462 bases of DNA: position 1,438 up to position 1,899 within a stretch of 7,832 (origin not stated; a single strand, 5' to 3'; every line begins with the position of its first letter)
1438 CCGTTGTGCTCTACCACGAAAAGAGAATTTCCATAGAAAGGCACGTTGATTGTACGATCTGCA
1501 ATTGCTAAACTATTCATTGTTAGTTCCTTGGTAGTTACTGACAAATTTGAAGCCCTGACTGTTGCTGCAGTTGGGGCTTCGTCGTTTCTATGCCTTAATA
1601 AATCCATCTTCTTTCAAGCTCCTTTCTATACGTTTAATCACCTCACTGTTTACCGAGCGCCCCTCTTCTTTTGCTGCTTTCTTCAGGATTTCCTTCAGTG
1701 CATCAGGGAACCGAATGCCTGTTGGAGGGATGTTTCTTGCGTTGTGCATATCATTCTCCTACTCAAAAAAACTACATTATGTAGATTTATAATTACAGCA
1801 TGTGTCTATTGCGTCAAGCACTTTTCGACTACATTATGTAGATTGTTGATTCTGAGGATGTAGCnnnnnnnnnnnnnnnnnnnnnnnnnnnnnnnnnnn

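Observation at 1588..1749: Arc repressor gene missed by the ORF track; ant start reassigned from 1607 to 1517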

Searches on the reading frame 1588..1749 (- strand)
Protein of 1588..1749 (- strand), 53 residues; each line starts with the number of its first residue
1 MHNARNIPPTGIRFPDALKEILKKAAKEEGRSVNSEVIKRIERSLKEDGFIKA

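Call 3: search_protein_families(library=pfam, proteins=[window:1588-1749:-], max_evalue=0.01)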
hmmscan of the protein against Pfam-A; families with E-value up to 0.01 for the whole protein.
window:1588-1749:- (53 aa): 3 families
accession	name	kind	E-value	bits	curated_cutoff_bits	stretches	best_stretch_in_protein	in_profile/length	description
PF03869.20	Arc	-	2e-12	47.2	20.4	1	5-52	2-49/50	Arc-like DNA binding domain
PF22513.2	FitA-like_RHH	-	1.6e-05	25.2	27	1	15-43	9-37/39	Antitoxin FitA-like, ribbon-helix-helix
PF07878.17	RHH_5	-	0.00016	21.8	26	1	13-35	7-29/43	CopG-like RHH_1 or ribbon-helix-helix domain, RHH_5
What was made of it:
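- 1588..1749 (-): arc: 53-aa ribbon-helix-helix repressor gene (ATG 1749-1747, TAG 1590-1588). Pfam Arc PF03869 E=2e-12, 47.2 bits against a cut-off of 20.4 (call 3).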

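Call 4: search_solved_structures(query=window:1588-1749:-, max_evalue=1, show_alignments=3)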
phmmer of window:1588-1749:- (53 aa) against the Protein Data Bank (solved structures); distinct sequences matched with E-value up to 1: 15.
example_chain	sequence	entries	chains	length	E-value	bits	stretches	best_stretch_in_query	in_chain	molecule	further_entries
1u9p_A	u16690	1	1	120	5.3e-14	54.3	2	8-51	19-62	pArc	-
1baz_A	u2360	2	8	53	6.4e-08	35.5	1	5-52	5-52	ARC REPRESSOR | PROTEIN (ARC FV10 REPRESSOR)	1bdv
1arq_A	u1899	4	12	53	1.2e-07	34.6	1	5-52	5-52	ARC REPRESSOR | PROTEIN (GENE-REGULATING PROTEIN ARC) | PROTEIN (ARC REPRESSOR)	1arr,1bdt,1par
9pio_G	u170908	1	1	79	5e-07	32.8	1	6-51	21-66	Arc family DNA-binding protein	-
1myk_A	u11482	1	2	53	1.1e-06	31.7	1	11-52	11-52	ARC REPRESSOR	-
1qtg_A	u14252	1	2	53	1.7e-06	31.1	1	7-52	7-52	Transcriptional repressor arc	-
1nla_A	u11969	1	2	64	3.1e-06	30.3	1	7-52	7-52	Transcriptional repressor arc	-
3qoq_A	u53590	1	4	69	1.2e-05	28.4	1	4-51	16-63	Alginate and motility regulator Z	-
1b28_A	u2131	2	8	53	0.00011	25.5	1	5-52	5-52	PROTEIN (REGULATORY PROTEIN ARC) | ARC REPRESSOR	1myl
1mnt_A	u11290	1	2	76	0.0044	20.5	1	4-47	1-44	MNT REPRESSOR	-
5iww_D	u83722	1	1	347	0.29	14.9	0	5-40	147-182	PLS9-PPR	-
9kfx_A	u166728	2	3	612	0.32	14.8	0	6-40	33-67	Synthetic PPR-DYW protein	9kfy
8rvv_C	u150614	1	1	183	0.38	14.5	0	6-23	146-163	H(2):CoB-CoM heterodisulfide,ferredoxin reductase subunit C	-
8rvu_c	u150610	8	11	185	0.39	14.5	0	6-23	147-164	H(2):CoB-CoM heterodisulfide,ferredoxin reductase subunit C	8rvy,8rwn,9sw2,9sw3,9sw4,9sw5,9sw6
4hv0_A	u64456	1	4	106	0.56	14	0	16-41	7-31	AvtR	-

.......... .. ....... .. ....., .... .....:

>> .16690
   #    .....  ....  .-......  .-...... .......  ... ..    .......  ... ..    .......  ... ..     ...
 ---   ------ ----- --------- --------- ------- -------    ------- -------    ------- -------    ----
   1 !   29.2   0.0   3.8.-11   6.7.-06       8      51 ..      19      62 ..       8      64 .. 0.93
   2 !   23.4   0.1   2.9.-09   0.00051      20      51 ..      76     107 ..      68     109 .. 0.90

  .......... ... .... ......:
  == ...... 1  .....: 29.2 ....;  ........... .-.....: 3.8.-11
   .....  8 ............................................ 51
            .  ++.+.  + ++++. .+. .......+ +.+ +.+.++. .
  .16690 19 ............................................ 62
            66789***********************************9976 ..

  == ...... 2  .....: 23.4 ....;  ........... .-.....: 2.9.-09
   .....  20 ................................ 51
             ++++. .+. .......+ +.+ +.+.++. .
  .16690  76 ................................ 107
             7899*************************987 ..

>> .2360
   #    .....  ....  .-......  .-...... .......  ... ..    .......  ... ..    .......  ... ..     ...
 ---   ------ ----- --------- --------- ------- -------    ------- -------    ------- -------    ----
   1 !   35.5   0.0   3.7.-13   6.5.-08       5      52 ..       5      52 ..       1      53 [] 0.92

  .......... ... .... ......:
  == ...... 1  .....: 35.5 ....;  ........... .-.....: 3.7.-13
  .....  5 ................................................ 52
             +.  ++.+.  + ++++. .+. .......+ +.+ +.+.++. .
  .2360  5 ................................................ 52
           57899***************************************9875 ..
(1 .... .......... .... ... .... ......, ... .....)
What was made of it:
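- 1588..1749 (-): Matches PDB P22 Arc 1arq at E=1.2e-7, residues 5-52 against 5-52 (call 4).
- On Arc repressor / Arc-like RHH (Pfam PF03869): Matches PDB chains 1arq, 1baz and 1u9p (call 4).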

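Call 14: find_related_loci(query=window:1588-1749:-, collection=viral_contigs, flank=2500)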
Query window:1588-1749:- (53 aa) in viral_contigs; peptide patterns used: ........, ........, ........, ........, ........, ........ (x = any residue, [..] = any of these).
93 stretches matched a pattern; 50 encode a relative of the query (tblastn E <= 1e-3); 50 distinct loci.
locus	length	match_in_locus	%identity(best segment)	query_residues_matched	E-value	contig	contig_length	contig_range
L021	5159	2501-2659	100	1-53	2e-31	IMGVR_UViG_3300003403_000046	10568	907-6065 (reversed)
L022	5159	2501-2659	100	1-53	2e-31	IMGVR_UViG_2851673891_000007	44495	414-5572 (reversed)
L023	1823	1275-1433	96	1-53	1e-30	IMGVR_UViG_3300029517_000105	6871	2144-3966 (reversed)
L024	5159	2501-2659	89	1-53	2e-28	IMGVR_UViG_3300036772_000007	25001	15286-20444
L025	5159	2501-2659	87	1-53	2e-27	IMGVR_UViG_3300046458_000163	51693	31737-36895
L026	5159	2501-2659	87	1-53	6e-27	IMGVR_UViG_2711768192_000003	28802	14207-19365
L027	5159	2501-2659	87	1-53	8e-27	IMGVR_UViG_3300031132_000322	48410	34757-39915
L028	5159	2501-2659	87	1-53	1e-26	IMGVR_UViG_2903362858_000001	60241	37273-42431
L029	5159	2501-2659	87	1-53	1e-26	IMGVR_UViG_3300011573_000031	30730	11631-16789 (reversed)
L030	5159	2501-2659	87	1-53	1e-26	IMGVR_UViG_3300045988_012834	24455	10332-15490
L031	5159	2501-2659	87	1-53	2e-26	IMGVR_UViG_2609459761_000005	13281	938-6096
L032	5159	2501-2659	87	1-53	2e-26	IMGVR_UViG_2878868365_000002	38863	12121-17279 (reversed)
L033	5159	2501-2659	100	1-53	2e-31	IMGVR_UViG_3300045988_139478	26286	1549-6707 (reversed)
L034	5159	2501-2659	85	1-53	4e-26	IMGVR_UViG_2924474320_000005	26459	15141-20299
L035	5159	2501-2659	83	1-53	3e-26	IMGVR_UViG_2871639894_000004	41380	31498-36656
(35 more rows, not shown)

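Call 20: list_cluster_members(proteins=[window:1588-1749:-, window:543-1517:-, window:543-1607:-, window:1865-2197:+])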
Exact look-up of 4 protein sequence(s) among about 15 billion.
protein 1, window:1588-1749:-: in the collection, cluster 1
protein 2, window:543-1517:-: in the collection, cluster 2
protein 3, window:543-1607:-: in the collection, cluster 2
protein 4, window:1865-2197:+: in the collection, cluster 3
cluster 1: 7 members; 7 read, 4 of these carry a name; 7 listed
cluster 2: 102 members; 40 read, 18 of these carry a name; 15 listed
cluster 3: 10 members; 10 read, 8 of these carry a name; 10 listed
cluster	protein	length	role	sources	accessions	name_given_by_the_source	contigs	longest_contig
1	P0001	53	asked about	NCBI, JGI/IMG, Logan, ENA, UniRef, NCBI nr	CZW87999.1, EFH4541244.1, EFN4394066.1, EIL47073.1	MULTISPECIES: Arc family DNA-binding protein [Enterobacteriaceae] | predicted HicB family RNase H-like nuclease | Arc-like DNA binding domain-containing protein n=1 Tax=bioreactor metagenome ...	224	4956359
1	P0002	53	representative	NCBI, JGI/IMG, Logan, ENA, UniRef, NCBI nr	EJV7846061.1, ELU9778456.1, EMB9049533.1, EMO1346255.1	Arc family DNA-binding protein [Escherichia coli] | Arc family DNA-binding protein n=1 Tax=Enterobacteriaceae TaxID=543 RepID=UPI000D6A0E6A | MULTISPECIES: Arc family DNA-binding protein [Enterobacteriaceae]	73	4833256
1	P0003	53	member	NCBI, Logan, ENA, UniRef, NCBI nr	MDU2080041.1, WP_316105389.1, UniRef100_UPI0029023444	Arc family DNA-binding protein [Enterobacter sp.] | Arc family DNA-binding protein n=1 Tax=Enterobacter sp. TaxID=42895 RepID=UPI0029023444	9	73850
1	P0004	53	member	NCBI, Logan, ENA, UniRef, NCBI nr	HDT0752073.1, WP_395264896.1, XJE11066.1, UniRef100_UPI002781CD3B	Arc family DNA-binding protein [Enterobacter soli] | Arc family DNA-binding protein n=1 Tax=Enterobacter soli TaxID=885040 RepID=UPI002781CD3B | Arc family DNA-binding protein [Enterobacter kobei]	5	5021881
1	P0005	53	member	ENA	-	-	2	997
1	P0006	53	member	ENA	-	-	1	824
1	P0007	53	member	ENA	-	-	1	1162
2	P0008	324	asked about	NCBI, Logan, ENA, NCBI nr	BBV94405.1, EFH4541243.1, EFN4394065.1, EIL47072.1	Antirepressor protein [Escherichia coli 541-15] | hypothetical protein [Escherichia coli]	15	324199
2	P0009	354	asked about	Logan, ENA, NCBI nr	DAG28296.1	MAG TPA: hypothetical protein [Caudoviricetes sp.]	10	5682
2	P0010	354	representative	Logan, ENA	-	-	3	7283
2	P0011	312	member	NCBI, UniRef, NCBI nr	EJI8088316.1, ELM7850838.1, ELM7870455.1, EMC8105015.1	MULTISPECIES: phage antirepressor N-terminal domain-containing protein ... | phage antirepressor N-terminal domain-containing protein n=1 Tax=Enterobacteriaceae ...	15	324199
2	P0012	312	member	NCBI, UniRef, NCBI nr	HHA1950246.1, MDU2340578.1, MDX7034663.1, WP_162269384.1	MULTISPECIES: phage antirepressor N-terminal domain-containing protein [Enterobacter ... | phage antirepressor N-terminal domain-containing protein n=1 Tax=Enterobacter cloacae ... | phage antirepressor N-terminal domain-containing protein [Enterobacter roggenkampii]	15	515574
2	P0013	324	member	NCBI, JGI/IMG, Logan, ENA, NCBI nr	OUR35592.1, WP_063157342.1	hypothetical protein B9J96_13725 [Enterobacter roggenkampii] | hypothetical protein | phage antirepressor N-terminal domain-containing protein [Enterobacter asburiae]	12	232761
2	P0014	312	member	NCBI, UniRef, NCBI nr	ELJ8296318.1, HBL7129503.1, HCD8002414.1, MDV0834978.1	phage antirepressor N-terminal domain-containing protein [Citrobacter freundii] | phage antirepressor N-terminal domain-containing protein n=1 Tax=Enterobacteriaceae ...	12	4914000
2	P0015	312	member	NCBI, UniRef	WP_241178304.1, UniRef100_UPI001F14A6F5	phage antirepressor N-terminal domain-containing protein [Enterobacter asburiae] | phage antirepressor N-terminal domain-containing protein n=1 Tax=Enterobacter asburiae ...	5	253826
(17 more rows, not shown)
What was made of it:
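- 1588..1749 (-): The exact protein is in NCBI as an Arc family DNA-binding protein on 224 contigs (call 20).
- Many WP_ entries in the same 90% cluster are 312 aa long (call 20).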

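Call 62: search_protein_families(library=phrogs, proteins=[window:1588-1749:-], max_evalue=0.00001)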
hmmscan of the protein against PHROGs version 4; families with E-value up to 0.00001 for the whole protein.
window:1588-1749:- (53 aa): 9 families
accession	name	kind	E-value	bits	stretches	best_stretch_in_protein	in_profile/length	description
phrog_2685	-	other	1.4e-14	55.8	1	1-48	12-59/161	partition protein ATPase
phrog_795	-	other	9.9e-11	43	1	1-51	11-61/116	partition protein ATPase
phrog_228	-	transcription regulation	1.7e-10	42.1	1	1-51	4-54/251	Arc-like repressor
phrog_3178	-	transcription regulation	1.6e-09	39.1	1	4-47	6-49/125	Arc-like DNA binding domain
phrog_1287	-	unknown function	7.6e-09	37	1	4-48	6-50/115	-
phrog_1388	-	unknown function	1.6e-08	35.8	1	6-47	4-45/143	-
phrog_7906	-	transcription regulation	1.4e-07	33.3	1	12-48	14-50/111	Arc-like transcriptional regulator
phrog_38161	-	transcription regulation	2.5e-07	31.6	1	2-48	4-50/137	Arc-like transcriptional regulator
phrog_582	-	transcription regulation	3.2e-06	28.4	1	9-51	59-101/105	Arc-like repressor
